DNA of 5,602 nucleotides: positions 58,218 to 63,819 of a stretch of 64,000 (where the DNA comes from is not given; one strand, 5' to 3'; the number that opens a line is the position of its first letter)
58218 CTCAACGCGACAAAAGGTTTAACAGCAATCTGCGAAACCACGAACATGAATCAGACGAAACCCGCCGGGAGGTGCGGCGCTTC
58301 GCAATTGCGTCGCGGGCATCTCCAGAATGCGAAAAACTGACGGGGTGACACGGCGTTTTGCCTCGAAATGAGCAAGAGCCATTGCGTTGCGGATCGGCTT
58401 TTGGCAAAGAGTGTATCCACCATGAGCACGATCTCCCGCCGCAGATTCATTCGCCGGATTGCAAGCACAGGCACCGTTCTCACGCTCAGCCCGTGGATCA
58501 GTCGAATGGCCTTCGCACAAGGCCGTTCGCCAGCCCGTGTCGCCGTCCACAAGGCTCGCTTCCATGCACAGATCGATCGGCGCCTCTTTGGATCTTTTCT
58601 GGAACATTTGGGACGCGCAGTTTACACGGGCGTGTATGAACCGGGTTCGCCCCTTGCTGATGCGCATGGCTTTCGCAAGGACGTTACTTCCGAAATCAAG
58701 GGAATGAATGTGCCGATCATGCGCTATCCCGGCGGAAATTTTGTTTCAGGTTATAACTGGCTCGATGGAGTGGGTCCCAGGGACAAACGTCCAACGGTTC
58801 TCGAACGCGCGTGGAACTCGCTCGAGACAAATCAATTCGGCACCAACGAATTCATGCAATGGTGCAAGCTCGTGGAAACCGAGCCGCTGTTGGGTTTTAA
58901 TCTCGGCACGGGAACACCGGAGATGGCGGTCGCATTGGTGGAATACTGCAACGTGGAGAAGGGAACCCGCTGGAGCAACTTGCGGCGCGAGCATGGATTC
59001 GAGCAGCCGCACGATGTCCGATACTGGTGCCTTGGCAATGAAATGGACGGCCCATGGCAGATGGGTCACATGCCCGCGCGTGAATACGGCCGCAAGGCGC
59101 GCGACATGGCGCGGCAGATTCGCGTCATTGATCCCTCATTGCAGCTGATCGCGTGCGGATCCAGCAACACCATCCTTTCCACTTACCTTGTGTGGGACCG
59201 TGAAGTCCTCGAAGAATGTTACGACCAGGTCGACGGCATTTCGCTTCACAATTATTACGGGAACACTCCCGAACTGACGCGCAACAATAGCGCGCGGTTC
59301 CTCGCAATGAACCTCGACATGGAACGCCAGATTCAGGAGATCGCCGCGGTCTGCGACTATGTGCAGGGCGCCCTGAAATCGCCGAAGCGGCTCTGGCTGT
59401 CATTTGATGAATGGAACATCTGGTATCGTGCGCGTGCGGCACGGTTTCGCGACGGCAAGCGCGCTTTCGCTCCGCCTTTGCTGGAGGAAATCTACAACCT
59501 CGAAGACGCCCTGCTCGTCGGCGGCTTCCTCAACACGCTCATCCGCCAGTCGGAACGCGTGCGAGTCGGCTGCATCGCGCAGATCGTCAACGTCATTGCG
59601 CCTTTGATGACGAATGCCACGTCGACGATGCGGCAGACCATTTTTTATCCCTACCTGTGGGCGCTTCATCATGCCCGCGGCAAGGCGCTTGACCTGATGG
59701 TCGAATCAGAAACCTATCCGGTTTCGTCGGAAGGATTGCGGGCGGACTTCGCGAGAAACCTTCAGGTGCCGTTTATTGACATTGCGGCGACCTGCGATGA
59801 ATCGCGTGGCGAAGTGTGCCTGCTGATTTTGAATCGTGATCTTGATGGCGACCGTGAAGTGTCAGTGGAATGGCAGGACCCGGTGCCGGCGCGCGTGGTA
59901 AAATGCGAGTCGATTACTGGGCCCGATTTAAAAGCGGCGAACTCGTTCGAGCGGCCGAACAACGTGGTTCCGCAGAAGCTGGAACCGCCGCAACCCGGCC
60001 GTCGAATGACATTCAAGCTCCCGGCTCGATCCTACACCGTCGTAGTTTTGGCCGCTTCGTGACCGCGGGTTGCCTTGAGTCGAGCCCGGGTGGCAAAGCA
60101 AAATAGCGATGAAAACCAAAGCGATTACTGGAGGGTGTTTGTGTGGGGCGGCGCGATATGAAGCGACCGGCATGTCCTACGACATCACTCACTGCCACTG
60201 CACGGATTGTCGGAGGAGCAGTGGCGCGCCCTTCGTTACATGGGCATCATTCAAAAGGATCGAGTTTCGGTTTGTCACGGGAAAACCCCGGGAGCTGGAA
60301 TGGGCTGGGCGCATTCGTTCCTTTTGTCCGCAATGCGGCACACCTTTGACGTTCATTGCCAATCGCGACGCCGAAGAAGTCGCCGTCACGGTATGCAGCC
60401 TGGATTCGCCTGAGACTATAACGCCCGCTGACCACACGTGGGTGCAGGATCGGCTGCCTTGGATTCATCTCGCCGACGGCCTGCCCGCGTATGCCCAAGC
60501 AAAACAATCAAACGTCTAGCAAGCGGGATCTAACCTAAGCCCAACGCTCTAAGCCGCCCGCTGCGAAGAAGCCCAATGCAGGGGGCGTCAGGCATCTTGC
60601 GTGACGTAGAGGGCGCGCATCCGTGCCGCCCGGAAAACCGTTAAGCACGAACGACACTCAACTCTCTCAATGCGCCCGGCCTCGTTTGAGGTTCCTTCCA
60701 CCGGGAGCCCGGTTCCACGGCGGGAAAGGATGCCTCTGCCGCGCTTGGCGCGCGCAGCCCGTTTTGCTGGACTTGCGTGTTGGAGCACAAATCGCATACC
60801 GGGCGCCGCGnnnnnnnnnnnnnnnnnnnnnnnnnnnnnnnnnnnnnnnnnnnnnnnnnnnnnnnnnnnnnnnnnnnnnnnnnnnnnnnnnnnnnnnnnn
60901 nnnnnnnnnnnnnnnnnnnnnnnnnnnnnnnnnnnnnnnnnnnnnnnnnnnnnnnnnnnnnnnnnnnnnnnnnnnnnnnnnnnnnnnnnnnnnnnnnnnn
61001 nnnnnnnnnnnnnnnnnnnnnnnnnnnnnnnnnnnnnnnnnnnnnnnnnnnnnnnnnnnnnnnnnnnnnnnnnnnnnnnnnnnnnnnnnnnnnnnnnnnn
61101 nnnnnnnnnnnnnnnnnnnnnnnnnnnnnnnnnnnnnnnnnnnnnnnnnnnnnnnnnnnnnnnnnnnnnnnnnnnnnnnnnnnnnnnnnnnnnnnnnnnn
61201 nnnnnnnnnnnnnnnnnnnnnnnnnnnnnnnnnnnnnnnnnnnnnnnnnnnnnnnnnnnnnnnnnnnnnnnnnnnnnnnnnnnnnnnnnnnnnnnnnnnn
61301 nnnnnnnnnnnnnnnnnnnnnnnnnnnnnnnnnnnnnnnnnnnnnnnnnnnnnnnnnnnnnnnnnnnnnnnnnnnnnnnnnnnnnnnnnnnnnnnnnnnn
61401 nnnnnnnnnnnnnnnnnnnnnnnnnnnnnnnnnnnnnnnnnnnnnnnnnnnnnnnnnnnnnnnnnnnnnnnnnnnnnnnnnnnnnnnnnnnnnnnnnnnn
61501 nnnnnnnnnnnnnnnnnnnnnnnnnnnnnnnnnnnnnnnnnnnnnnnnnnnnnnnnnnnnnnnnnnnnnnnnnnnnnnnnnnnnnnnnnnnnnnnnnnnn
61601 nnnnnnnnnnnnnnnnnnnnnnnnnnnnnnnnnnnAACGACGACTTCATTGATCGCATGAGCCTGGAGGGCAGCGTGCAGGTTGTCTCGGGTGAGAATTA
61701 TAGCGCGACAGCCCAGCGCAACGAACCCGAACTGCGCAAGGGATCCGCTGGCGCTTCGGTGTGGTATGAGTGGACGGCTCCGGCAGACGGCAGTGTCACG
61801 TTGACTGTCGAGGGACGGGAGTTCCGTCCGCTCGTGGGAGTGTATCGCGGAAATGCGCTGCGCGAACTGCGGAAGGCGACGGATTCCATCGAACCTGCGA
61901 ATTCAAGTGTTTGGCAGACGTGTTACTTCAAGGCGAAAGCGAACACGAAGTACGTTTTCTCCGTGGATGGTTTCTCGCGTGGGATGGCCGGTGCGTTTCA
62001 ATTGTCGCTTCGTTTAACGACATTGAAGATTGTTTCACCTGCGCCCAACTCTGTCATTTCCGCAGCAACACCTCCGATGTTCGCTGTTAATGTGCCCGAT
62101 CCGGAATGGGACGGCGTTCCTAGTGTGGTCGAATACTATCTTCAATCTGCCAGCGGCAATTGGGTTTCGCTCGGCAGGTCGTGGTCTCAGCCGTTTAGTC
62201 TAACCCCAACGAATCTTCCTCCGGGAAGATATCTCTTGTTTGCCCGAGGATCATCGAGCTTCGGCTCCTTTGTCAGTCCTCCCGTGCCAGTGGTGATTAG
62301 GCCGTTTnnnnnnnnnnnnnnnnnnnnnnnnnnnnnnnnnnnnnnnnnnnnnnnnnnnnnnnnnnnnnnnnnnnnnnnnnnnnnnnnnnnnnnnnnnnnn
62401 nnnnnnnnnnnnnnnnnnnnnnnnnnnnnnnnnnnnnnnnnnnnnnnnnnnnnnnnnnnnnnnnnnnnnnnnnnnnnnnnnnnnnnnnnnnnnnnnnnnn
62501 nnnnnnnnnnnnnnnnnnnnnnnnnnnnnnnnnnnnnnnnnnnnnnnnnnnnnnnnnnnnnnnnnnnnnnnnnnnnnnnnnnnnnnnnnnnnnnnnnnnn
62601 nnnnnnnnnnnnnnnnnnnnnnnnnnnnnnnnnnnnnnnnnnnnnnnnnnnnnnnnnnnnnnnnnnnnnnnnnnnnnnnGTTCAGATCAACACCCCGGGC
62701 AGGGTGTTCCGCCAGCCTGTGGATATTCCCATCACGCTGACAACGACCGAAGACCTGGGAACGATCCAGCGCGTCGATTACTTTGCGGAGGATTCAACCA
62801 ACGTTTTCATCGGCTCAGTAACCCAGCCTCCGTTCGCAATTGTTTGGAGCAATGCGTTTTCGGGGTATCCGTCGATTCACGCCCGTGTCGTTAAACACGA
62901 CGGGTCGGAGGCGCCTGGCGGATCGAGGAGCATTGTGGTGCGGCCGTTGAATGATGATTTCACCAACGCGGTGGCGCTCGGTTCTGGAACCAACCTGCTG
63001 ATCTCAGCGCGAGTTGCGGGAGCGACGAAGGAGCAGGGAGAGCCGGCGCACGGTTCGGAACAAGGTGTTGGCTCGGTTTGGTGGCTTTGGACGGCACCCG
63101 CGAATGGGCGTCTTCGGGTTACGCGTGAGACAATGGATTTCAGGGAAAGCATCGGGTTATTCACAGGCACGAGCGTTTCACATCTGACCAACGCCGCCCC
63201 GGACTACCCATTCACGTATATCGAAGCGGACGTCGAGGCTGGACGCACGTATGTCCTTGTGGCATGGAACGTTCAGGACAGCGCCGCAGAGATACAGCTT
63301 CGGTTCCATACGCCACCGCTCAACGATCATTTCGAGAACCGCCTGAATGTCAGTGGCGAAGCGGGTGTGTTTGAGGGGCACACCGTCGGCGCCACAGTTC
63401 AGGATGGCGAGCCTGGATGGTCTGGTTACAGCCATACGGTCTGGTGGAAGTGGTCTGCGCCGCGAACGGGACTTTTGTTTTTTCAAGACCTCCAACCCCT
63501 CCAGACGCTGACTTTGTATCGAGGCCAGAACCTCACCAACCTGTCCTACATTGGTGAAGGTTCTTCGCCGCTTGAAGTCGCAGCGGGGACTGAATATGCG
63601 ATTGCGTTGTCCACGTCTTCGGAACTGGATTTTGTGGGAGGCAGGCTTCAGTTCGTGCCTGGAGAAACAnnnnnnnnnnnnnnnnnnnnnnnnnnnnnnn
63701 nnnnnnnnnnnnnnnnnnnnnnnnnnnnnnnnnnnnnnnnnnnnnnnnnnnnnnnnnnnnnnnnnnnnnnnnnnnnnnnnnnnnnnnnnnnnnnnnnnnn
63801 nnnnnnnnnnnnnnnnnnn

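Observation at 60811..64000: Open-ended ORF of more than 1060 codons, missing from the ORF track, built from seven W-rich ~120-aa modules of a type I cannot name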

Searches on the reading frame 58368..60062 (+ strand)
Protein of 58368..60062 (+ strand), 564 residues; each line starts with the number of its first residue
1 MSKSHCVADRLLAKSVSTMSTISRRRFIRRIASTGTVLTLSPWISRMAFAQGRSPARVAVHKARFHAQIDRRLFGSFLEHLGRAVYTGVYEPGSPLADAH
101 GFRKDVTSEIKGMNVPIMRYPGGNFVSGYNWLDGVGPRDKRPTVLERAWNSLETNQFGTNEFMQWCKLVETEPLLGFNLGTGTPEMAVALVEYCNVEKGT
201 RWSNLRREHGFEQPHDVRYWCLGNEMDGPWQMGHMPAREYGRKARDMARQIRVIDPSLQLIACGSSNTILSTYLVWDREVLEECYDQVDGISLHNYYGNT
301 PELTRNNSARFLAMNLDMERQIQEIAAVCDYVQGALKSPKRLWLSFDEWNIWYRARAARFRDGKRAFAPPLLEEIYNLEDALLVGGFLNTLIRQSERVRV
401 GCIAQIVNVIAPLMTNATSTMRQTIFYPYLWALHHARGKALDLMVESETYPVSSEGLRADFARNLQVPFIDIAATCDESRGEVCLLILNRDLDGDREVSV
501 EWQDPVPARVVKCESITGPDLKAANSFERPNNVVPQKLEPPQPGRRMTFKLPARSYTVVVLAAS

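Call 10: find_encoding_contigs(protein=window:58368-60062:+, flank=10000, max_places=6)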
Protein window:58368-60062:+ (564 aa): no gene with exactly this product is on record in the collection.

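Call 23: search_protein_families(library=pfam, proteins=[window:58368-60062:+], max_evalue=0.01)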
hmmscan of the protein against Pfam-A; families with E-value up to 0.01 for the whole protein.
window:58368-60062:+ (564 aa): 2 families
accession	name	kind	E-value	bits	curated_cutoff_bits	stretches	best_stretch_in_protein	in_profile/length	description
PF06964.18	Alpha-L-AF_C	-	8.8e-39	133.8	27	1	347-555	1-165/165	Alpha-L-arabinofuranosidase C-terminal domain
PF22848.2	ASD1_dom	-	0.00014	22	22.2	0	189-225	112-149/239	Alpha-L-arabinofuranosidase 1 domain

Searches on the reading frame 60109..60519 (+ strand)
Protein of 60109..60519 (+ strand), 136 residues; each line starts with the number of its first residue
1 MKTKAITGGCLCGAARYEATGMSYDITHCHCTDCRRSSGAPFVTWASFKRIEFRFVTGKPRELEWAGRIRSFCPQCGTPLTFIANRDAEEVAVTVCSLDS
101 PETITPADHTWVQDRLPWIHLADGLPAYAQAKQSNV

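Call 9: find_encoding_contigs(protein=window:60109-60519:+, flank=10000, max_places=6)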
Protein window:60109-60519:+ (136 aa): no gene with exactly this product is on record in the collection.

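Call 23: search_protein_families(library=pfam, proteins=[window:60109-60519:+], max_evalue=0.01)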
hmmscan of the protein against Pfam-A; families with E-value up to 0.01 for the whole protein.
window:60109-60519:+ (136 aa): 1 family
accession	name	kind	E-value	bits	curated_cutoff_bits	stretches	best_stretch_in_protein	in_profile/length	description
PF04828.22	GFA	-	9.4e-25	87.4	24.3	1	6-114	2-115/115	Glutathione-dependent formaldehyde-activating enzyme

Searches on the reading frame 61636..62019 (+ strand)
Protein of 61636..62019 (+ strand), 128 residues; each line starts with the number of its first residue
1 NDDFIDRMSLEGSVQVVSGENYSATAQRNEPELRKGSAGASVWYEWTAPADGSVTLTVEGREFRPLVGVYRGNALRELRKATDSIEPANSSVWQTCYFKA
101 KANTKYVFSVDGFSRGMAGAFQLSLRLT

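Call 7: search_protein_families(library=pfam, proteins=[window:61636-62019:+], max_evalue=10)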
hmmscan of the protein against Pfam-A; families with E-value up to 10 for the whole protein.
window:61636-62019:+ (128 aa): 1 family
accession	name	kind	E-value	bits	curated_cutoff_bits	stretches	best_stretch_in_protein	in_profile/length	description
PF23759.1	GBD_T9SS_assoc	-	0.12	13.2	27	1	16-57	20-61/116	Galactose binding domain-like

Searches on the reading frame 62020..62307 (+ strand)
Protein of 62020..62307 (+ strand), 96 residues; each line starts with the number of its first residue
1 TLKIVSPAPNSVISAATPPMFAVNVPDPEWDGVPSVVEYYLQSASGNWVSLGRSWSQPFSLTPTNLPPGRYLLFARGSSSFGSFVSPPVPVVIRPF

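Call 7: search_protein_families(library=pfam, proteins=[window:62020-62307:+], max_evalue=10)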
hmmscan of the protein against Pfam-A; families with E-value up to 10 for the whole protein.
window:62020-62307:+ (96 aa): 2 families
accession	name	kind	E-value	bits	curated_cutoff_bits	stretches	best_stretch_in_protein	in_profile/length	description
PF17957.7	Big_7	-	8.4e-05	23.6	24.1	1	1-71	2-66/70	Bacterial Ig domain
PF07495.19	Y_Y_Y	-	0.0027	18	26.6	1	39-78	12-47/65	Y_Y_Y domain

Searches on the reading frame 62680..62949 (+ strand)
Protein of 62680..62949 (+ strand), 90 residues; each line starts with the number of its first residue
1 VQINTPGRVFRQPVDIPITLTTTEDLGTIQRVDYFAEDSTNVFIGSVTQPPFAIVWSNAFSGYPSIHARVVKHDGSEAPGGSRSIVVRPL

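Call 7: search_protein_families(library=pfam, proteins=[window:62680-62949:+], max_evalue=10)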
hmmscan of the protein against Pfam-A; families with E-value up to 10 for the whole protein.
window:62680-62949:+ (90 aa): 1 family
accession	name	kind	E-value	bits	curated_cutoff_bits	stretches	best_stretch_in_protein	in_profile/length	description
PF17957.7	Big_7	-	1.8e-06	28.9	24.1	1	2-76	4-59/70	Bacterial Ig domain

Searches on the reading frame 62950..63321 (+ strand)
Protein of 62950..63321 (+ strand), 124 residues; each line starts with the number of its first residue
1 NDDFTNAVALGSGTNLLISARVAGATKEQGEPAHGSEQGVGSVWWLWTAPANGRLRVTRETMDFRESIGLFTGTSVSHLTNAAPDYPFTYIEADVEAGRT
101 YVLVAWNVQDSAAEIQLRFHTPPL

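Call 7: search_protein_families(library=pfam, proteins=[window:62950-63321:+], max_evalue=10)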
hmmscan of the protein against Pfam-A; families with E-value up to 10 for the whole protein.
window:62950-63321:+ (124 aa): 1 family
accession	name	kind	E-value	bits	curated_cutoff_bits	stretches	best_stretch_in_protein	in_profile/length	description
PF23759.1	GBD_T9SS_assoc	-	0.0026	18.5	27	1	2-114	3-111/116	Galactose binding domain-like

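Call 21: search_solved_structures(query=A1, max_evalue=10, show_alignments=3)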
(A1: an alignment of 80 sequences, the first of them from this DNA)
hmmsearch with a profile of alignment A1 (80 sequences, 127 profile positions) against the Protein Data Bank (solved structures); distinct sequences matched with E-value up to 10: 2.
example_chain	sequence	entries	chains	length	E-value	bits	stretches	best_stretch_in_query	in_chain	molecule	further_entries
2luw_A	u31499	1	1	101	0.083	15.9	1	38-122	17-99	Metalloprotease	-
9x91_A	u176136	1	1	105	0.51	13.4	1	64-119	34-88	Inhibitor of Type II CRISPR-Cas system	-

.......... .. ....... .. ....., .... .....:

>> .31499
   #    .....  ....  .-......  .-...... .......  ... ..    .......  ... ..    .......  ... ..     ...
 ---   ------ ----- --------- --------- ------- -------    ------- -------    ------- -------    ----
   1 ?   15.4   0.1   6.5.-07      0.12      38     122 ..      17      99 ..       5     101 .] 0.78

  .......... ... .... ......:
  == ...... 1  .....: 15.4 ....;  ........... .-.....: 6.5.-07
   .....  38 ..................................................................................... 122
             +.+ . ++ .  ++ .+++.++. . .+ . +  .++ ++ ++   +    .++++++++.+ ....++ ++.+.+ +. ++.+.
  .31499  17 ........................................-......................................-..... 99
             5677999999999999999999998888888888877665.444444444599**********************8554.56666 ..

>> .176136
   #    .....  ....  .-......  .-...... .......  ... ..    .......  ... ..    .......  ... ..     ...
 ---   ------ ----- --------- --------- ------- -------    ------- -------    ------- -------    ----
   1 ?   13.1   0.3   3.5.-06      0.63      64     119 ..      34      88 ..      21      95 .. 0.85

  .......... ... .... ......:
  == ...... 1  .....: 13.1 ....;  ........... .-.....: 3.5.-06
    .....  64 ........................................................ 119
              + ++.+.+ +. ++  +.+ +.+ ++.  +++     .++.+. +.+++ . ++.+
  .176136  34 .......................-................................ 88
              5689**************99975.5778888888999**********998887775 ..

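Call 22: search_protein_families(library=pfam, alignment_id=A1, max_evalue=0.01)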
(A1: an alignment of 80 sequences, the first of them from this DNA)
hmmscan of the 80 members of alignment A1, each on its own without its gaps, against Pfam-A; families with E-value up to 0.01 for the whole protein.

A. member 1, seq(124 aa): 1 family
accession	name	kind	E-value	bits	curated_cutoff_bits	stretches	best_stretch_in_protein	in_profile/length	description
PF23759.1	GBD_T9SS_assoc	-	0.0026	18.5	27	1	2-114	3-111/116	Galactose binding domain-like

B. families by the number of members that match (of 80 scanned): 3 families
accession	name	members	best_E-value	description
PF04151.21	PPC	27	4e-08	Bacterial pre-peptidase C-terminal domain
PF23759.1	GBD_T9SS_assoc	4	0.00077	Galactose binding domain-like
PF05445.17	Pox_ser-thr_kin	1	0.0048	Poxvirus serine/threonine protein kinase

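Call 24: predict_structure(alignment_id=A1)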
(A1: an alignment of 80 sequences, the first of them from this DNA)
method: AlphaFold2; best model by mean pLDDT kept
length: 124 residues; sequences in the alignment: 80
mean_pLDDT: 89.9   pTM: 0.84
mean pLDDT of the five models: 89.9, 89.2, 88.7, 88.6, 87.8
residues with pLDDT >= 90: 81; 70-90: 40; 50-70: 3; < 50: 0
segments of 3 or more residues with pLDDT < 50: none
pLDDT, mean of each block of 10 residues (from residue 1): 94 91 91 79 95 95 84 96 85 96 88 88 85
secondary structure, 60 per line:
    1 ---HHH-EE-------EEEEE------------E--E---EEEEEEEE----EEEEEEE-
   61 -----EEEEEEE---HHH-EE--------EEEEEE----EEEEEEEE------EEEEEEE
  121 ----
elements in order: E17-21 E41-48 E53-59 E66-72 E90-95 E100-107 E114-120

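Call 27: fold_search(model_id=the predicted structure, library=pdb)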
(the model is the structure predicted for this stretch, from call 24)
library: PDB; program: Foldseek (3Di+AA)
matches with E <= 10: 1688; with E <= 0.001: 5
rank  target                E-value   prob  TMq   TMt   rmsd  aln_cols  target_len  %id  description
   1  1nqd_B                6.8e-04  1.00  0.62  0.66   4.7       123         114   13  CRYSTAL STRUCTURE OF CLOSTRIDIUM HISTOLYTICUM COLG COLLAGENASE COLLAGEN-BINDING DOMAIN 3B AT 1.65 ANGSTROM RESOLUTION  (released 2003-04-15)
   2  4hpk_B                8.0e-04  1.00  0.58  0.63   4.9       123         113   13  Crystal structure of Clostridium histolyticum colg collagenase collagen-binding domain 3B at 1.35 Angstrom resolution  (released 2012-12-12)
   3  4dzg                  8.9e-04  1.00  0.58  0.62   3.4       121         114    7  Crystal structure of Aeromonas hydrophila PliG, a periplasmic lysozyme inhibitor of g-type lysozyme (released 2012-06-13)
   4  8u5d_B                9.4e-04  1.00  0.49  0.48   5.8       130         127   12  Crystal Structure of C-terminal domain of Clostridium perfringens Enterotoxin in Space Group P 41 21 2 (released 2023-12-20)
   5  9pzi_H                1.0e-03  1.00  0.48  0.48   5.5       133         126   11  Crystal Structure of synthetic antibody COP-2 in complex with the C-terminal domain of Clostridium perfringens enterot (released 2025-08-20)
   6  5b2g_B                1.1e-03  1.00  0.47  0.49   7.2       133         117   14  Crystal structure of human claudin-4 in complex with C-terminal fragment of Clostridium perfringens enterotoxin (released 2016-10-05)
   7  4dy5_C                1.1e-03  1.00  0.51  0.58   4.4       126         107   10  Crystal structure of Salmonella Typhimurium PliG, a periplasmic lysozyme inhibitor of g-type lysozyme (released 2012-06-13)
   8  3ziw_A                1.5e-03  1.00  0.50  0.25   6.4       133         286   12  Clostridium perfringens enterotoxin, D48A mutation and N-terminal 37 residues deleted (released 2014-01-29)
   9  8u5e_D                1.5e-03  1.00  0.47  0.45   7.4       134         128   12  Crystal Structure of C-terminal domain of Clostridium perfringens Enterotoxin in Space Group P 21 21 21 (released 2023-12-20)
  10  5sv5                  1.6e-03  1.00  0.52  0.60   4.9       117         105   11  1.0 Angstrom Crystal Structure of pre-Peptidase C-terminal Domain of Collagenase from Bacillus anthracis. (released 2016-08-17)
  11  8u5e_A                1.6e-03  1.00  0.50  0.52   5.4       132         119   12  Crystal Structure of C-terminal domain of Clostridium perfringens Enterotoxin in Space Group P 21 21 21 (released 2023-12-20)
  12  5b2g_F                1.6e-03  1.00  0.49  0.50   5.2       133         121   12  Crystal structure of human claudin-4 in complex with C-terminal fragment of Clostridium perfringens enterotoxin (released 2016-10-05)
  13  7tdm_B                1.6e-03  0.99  0.46  0.44   7.8       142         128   13  CryoEM Structure of sFab COP-2 Complex with human claudin-4 and Clostridium perfringens enterotoxin C-terminal domain (released 2022-02-09)
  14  2o8o_A                1.7e-03  1.00  0.59  0.66   4.8       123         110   13  Crystal structure of Clostridium histolyticum colg collagenase collagen-binding domain 3B at 1.35 Angstrom resolution  (released 2007-12-11)
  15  5iku                  1.8e-03  1.00  0.64  0.36   4.3       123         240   11  Crystal structure of the Hathewaya histolytica ColG tandem collagen-binding domain s3as3b in the presence of calcium at  (released 2017-03-15)
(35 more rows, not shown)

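Call 34: search_protein_families(library=ncbifam, proteins=[window:62950-63321:+], max_evalue=10)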
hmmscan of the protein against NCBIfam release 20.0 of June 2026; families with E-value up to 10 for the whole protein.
seq(124 aa): 1 family
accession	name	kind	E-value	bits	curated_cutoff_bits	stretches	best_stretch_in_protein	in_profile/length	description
NF003085.0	PRK04012.1-5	subfamily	0.15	12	92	1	96-122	70-96/108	translation initiation factor IF-1A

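Call 45: search_protein_representatives(alignment_id=A1)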
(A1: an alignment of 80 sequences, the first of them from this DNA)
Query: 80 sequences, 127 profile positions. Proteins with E-value up to 0.001 (for the whole library): 38288; up to 1e-10: 23772; up to 1e-30: 9072. The best 150 are listed.
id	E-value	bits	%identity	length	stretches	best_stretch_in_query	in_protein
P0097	0.0e+00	2363.5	-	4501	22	1-124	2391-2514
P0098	0.0e+00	2320.8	-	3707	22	1-124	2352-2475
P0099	0.0e+00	1853.7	-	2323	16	1-125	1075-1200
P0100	0.0e+00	1802.6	-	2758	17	1-122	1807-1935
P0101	0.0e+00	1784.7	-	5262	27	1-123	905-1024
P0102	0.0e+00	1771.1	-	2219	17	1-126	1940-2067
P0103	0.0e+00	1732.0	-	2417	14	1-124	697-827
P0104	0.0e+00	1722.8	-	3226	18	1-124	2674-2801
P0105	0.0e+00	1701.7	-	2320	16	1-125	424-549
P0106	0.0e+00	1677.5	-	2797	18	1-125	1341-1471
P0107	0.0e+00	1614.7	-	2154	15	1-123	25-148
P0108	0.0e+00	1572.3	-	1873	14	1-124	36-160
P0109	0.0e+00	1563.4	-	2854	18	1-123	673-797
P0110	0.0e+00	1531.4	-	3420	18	1-123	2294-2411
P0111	0.0e+00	1524.5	-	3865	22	1-126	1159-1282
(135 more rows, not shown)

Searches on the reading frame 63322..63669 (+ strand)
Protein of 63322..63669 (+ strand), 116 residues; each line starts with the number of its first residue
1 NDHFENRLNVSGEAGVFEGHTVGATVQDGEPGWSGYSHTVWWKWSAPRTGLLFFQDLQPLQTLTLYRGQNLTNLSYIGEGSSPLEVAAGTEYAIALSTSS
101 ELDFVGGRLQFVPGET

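Call 7: search_protein_families(library=pfam, proteins=[window:63322-63669:+], max_evalue=10)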
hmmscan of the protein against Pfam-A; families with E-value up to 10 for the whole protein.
window:63322-63669:+ (116 aa): 2 families
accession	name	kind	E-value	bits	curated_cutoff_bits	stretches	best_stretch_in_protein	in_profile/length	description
PF23759.1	GBD_T9SS_assoc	-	0.092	13.5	27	1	39-100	45-106/116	Galactose binding domain-like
PF10648.15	Gmad2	-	0.15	12.9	25.7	1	2-29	11-37/86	Immunoglobulin-like domain of bacterial spore germination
